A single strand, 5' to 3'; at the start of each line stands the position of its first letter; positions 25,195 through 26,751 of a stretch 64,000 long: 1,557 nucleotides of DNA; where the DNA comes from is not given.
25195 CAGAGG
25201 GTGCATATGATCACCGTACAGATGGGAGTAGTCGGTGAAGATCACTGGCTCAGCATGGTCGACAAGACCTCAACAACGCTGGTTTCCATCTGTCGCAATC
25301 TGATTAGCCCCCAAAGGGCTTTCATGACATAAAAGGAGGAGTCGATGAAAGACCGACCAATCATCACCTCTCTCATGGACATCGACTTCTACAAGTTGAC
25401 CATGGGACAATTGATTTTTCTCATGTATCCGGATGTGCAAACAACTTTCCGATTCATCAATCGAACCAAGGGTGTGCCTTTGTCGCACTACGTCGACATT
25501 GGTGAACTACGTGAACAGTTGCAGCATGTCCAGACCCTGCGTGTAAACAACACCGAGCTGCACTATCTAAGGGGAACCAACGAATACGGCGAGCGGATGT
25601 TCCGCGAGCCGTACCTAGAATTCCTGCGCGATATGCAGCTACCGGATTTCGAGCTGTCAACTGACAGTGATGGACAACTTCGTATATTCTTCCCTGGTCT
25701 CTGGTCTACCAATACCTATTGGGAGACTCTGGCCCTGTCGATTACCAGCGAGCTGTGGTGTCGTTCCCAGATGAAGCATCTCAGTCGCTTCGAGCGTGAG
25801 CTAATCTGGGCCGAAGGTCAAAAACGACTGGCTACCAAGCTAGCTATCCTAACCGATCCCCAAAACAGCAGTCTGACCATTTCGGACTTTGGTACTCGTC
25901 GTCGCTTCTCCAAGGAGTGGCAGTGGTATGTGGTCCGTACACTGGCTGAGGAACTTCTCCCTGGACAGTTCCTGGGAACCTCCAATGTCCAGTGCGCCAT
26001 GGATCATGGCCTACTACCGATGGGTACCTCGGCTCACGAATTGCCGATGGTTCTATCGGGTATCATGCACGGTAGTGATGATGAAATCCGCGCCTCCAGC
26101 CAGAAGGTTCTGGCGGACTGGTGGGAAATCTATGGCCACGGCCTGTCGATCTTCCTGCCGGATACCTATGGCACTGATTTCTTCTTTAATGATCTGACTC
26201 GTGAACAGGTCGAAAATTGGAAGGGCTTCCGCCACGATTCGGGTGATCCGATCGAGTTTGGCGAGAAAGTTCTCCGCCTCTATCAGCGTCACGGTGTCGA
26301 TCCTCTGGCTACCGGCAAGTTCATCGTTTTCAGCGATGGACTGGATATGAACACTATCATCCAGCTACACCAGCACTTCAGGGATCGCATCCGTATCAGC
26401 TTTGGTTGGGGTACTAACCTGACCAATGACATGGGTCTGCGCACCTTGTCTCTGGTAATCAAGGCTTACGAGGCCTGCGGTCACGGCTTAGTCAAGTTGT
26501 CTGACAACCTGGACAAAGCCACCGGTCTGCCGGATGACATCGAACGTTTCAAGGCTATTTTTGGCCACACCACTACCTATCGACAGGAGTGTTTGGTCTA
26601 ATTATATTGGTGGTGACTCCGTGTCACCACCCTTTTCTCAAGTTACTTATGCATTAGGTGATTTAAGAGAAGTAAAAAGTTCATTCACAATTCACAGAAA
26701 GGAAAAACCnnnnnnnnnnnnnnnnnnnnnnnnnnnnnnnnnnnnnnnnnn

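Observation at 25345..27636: Adjacent PncB-family and Prs-family phosphoribosyltransferases; is the Prs-like enzyme a canonical PRPP synthetase or an ADPR-PP synthetase (NARP1-like)?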

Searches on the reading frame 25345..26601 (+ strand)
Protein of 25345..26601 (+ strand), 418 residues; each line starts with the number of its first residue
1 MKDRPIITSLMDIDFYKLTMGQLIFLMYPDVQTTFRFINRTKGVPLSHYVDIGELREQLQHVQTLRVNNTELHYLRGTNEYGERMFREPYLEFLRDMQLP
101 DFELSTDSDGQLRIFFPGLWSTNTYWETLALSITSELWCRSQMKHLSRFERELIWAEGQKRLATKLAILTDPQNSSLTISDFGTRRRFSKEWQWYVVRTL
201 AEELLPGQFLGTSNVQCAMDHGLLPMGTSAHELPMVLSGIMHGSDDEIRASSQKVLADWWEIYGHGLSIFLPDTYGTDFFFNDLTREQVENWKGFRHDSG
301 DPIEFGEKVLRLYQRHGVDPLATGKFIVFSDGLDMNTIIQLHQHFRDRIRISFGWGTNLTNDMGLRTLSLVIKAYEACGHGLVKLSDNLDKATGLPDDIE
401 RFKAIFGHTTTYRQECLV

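Call 4: search_protein_families(library=pfam, proteins=[window:25345-26601:+], max_evalue=0.01)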
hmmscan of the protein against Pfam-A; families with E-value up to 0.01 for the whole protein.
window:25345-26601:+ (418 aa): 2 families
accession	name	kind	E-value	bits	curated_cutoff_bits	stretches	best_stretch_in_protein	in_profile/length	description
PF04095.22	NAPRTase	-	1.4e-45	156.4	20.8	1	178-394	2-223/239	Nicotinate phosphoribosyltransferase (NAPRTase) family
PF17767.7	NAPRTase_N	-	1.9e-20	73.9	32.6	1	11-135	1-125/125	Nicotinate phosphoribosyltransferase (NAPRTase) N-terminal domain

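Call 5: search_protein_families(library=ncbifam, proteins=[window:25345-26601:+], max_evalue=0.01)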
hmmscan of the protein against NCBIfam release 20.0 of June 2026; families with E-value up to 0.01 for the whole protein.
window:25345-26601:+ (418 aa): 8 families
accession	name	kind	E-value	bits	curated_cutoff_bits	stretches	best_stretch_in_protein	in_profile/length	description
NF003704.0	PRK05321.1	subfamily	1.6e-126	422.5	379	1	2-409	5-392/398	nicotinate phosphoribosyltransferase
TIGR01514.1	NAPRTase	equivalog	3.1e-94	316.3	269.55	1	6-403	1-392/399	nicotinate phosphoribosyltransferase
NF006696.0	PRK09243.1-3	equivalog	2.2e-17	62.9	503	2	162-388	142-348/451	nicotinate phosphoribosyltransferase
TIGR01513.1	NAPRTase_put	equivalog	1e-16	60.9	297.4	2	163-398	132-348/452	nicotinate phosphoribosyltransferase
NF006695.0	PRK09243.1-2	equivalog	2.9e-14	52.6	469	2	162-397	137-358/480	nicotinate phosphoribosyltransferase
NF009131.0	PRK12484.1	equivalog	5.4e-12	45.2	330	2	177-387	150-342/455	nicotinate phosphoribosyltransferase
NF006698.0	PRK09243.1-5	equivalog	8.5e-07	28.1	531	1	207-394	185-351/440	nicotinate phosphoribosyltransferase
NF006694.0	PRK09243.1-1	equivalog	2.2e-06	26.6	663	1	162-373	138-330/485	nicotinate phosphoribosyltransferase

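Call 23: find_homologous_proteins(query=window:25345-26601:+)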
Query window:25345-26601:+ (418 aa): 7997 proteins with E <= 0.001 among 8000 candidates; the best 120 are listed.
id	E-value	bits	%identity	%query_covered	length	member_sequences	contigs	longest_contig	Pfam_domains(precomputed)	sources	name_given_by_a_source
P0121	4.8e-289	976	100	100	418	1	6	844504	PF04095.23,PF17767.8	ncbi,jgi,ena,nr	ncbi:MAG: nicotinate phosphoribosyltransferase [Chloroflexi bacterium]|jgi:nicotinate phosphoribosyl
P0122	7.2e-263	890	89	100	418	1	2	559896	PF04095.23,PF17767.8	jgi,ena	jgi:nicotinate phosphoribosyltransferase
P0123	1.5e-247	840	85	100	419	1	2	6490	PF04095.23,PF17767.8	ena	-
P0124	9.6e-176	603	64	100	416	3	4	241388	PF04095.23,PF17767.8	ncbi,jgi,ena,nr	ncbi:nicotinate phosphoribosyltransferase [Candidatus Parcubacteria bacterium]|jgi:nicotinate phosph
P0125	2.9e-166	572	61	99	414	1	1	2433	PF04095.23,PF17767.8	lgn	-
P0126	5.1e-163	561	59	99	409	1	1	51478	PF04095.23,PF17767.8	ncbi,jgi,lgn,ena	-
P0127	6.2e-163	561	60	99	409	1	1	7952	PF04095.23,PF17767.8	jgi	jgi:nicotinate phosphoribosyltransferase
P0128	9.0e-163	560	60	99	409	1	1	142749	PF04095.23,PF17767.8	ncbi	-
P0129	1.4e-162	560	60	100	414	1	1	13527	PF04095.23,PF17767.8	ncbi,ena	-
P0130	1.8e-162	559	60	99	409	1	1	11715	PF04095.23,PF17767.8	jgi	jgi:nicotinate phosphoribosyltransferase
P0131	2.0e-162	559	60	99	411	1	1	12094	PF04095.23,PF17767.8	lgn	-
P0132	2.5e-162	559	60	97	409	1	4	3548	PF04095.23,PF17767.8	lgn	-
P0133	2.8e-162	559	61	99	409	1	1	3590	PF04095.23,PF17767.8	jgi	jgi:nicotinate phosphoribosyltransferase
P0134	2.9e-162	559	60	99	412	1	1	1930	PF04095.23,PF17767.8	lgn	-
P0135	4.7e-162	558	61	97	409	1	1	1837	PF04095.23,PF17767.8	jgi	jgi:nicotinate phosphoribosyltransferase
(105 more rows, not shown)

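Call 40: search_protein_families(library=padloc, proteins=[window:25345-26601:+], max_evalue=0.1)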
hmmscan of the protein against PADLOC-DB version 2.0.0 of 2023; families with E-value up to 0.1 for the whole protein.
window:25345-26601:+ (418 aa): 0 families

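Call 92: search_protein_families(library=phrogs, proteins=[window:25345-26601:+], max_evalue=0.001)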
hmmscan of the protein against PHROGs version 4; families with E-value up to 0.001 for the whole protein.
window:25345-26601:+ (418 aa): 1 family
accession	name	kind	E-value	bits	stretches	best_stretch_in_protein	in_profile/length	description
phrog_448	-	other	9.1e-19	68.7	1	6-378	12-415/500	nicotinamide phosphoribosyl transferase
